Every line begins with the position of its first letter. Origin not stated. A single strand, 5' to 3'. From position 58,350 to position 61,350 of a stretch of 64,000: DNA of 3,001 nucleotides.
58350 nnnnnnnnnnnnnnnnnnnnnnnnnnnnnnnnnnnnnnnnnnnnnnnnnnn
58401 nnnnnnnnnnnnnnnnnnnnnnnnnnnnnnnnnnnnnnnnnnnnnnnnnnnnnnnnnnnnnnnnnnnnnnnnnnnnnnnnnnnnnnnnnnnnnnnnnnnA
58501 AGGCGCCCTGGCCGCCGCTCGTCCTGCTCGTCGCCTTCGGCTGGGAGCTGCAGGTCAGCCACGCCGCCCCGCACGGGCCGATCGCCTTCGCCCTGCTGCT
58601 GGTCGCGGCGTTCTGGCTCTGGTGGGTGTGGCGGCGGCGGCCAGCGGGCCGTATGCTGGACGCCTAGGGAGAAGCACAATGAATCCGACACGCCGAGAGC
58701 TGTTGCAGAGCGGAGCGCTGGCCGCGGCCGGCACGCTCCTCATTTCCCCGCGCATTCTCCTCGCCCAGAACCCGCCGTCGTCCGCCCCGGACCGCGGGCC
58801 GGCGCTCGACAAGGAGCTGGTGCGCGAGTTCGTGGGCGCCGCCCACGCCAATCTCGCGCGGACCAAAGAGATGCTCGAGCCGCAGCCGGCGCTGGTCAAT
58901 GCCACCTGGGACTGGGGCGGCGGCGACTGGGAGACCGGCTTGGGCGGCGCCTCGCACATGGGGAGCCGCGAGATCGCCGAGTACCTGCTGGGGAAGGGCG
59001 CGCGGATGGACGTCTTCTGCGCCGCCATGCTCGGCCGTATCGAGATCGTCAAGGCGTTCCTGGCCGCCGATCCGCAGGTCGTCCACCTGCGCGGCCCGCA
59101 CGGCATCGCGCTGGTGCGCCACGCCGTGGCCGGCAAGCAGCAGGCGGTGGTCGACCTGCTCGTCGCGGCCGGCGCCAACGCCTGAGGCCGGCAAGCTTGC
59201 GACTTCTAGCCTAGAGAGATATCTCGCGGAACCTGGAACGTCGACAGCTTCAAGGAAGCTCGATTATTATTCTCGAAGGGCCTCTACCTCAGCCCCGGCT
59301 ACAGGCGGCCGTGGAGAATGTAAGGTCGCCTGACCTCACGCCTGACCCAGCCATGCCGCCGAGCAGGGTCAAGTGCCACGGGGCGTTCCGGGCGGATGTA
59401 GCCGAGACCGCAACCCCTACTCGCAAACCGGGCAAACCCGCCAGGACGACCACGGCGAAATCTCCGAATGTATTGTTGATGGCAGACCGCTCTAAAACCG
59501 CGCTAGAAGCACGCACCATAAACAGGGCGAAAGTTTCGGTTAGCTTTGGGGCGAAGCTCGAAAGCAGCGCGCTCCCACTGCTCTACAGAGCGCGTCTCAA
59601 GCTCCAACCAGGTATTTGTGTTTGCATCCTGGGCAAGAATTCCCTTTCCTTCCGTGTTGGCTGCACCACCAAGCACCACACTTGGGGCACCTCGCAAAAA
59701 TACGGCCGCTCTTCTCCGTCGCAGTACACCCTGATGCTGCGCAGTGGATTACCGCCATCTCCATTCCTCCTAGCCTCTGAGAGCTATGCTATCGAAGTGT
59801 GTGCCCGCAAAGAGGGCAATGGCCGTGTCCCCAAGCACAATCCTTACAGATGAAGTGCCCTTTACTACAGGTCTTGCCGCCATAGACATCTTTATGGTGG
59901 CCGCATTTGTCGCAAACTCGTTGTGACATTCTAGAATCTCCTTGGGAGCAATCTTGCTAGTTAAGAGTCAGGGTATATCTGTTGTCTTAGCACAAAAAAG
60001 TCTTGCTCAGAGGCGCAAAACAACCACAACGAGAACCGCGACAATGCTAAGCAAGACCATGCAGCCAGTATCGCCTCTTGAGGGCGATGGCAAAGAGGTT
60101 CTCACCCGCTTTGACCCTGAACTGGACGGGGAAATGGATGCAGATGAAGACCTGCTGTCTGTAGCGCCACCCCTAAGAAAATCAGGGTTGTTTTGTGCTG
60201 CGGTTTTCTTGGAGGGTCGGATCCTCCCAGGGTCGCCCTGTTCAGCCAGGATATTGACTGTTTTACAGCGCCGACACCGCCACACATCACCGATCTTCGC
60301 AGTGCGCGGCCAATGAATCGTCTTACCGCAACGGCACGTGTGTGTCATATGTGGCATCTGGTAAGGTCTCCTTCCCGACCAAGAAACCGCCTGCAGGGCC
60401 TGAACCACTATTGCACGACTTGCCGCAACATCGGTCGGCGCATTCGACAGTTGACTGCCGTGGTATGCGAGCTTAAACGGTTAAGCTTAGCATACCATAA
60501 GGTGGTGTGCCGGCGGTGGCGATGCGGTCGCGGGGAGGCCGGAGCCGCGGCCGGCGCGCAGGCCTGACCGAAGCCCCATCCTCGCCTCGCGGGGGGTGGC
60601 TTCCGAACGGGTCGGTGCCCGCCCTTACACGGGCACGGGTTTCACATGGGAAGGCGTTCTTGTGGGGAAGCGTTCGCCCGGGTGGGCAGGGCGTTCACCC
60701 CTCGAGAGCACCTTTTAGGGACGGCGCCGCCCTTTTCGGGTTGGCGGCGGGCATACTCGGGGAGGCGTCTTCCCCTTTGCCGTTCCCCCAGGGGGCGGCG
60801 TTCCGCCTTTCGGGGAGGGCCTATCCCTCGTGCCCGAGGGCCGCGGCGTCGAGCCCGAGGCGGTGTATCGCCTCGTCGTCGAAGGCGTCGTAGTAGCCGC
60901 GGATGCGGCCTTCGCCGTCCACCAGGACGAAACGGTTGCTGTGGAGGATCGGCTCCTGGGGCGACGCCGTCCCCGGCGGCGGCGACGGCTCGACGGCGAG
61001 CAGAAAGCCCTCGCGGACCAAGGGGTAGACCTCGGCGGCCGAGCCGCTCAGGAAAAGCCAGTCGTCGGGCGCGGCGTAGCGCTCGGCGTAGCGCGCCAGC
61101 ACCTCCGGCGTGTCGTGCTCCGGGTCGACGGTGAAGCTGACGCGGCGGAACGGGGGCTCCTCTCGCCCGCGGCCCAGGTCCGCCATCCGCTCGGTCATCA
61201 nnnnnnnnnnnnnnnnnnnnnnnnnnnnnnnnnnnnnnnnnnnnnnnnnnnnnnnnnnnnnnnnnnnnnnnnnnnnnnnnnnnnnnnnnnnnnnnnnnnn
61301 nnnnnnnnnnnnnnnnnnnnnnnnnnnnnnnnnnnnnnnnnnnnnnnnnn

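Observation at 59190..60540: AT-rich island encoding three tandem small zinc-ribbon/RING-like proteins, bounded by a 35-bp palindrome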

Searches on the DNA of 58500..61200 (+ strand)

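Call 11: search_dna_similar(query=window:59186-60600:+, collection=phages, mode=distant, max_evalue=0.01)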
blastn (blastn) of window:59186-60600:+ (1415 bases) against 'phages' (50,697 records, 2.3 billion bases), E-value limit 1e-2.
No match.

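Call 12: search_dna_similar(query=window:59186-60600:+, collection=plasmids, mode=distant, max_evalue=0.01)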
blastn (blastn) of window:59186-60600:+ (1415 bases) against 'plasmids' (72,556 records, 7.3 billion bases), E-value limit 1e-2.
No match.

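Call 39: search_rna_families(source=window, start=58500, end=61200, threshold=evalue, max_evalue=1)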
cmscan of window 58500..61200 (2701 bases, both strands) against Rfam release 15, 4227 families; matches with E-value up to 1: 1.
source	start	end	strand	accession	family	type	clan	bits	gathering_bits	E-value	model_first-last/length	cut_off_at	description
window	59029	59081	+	RF03018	RT-15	Gene; sRNA;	-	17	82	0.47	1-192/192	no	RT-15 RNA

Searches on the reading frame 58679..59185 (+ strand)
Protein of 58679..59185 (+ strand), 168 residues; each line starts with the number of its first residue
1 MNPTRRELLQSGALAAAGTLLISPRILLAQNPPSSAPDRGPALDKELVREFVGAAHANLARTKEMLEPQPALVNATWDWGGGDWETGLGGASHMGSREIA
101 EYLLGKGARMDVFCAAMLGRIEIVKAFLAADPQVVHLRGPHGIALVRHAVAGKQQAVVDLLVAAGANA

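Call 36: find_encoding_contigs(protein=window:58679-59185:+, flank=10000, max_places=10)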
Protein window:58679-59185:+ (168 aa): no gene with exactly this product is on record in the collection.

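Call 38: search_protein_families(library=pfam, max_evalue=0.001, proteins=[window:58679-59185:+])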
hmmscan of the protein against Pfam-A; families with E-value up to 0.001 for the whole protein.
window:58679-59185:+ (168 aa): 1 family
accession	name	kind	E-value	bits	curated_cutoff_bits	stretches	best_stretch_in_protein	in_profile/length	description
PF00023.36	Ank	-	6.6e-05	23.5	21.1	0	91-111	9-29/33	Ankyrin repeat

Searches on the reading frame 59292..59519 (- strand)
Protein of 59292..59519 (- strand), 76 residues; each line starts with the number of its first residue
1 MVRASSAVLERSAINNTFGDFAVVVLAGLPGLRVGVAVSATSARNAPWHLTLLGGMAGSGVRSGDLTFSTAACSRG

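Call 7: search_protein_families(library=pfam, max_evalue=1, proteins=[window:59292-59519:-])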
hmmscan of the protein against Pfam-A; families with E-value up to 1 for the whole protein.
seq(76 aa): 0 families

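Call 8: search_protein_families(library=phrogs, max_evalue=1, proteins=[window:59292-59519:-])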
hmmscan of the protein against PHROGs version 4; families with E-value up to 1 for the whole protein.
seq(76 aa): 1 family
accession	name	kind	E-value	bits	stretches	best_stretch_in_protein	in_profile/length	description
phrog_18152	-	unknown function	0.11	13.1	1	43-61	60-78/134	-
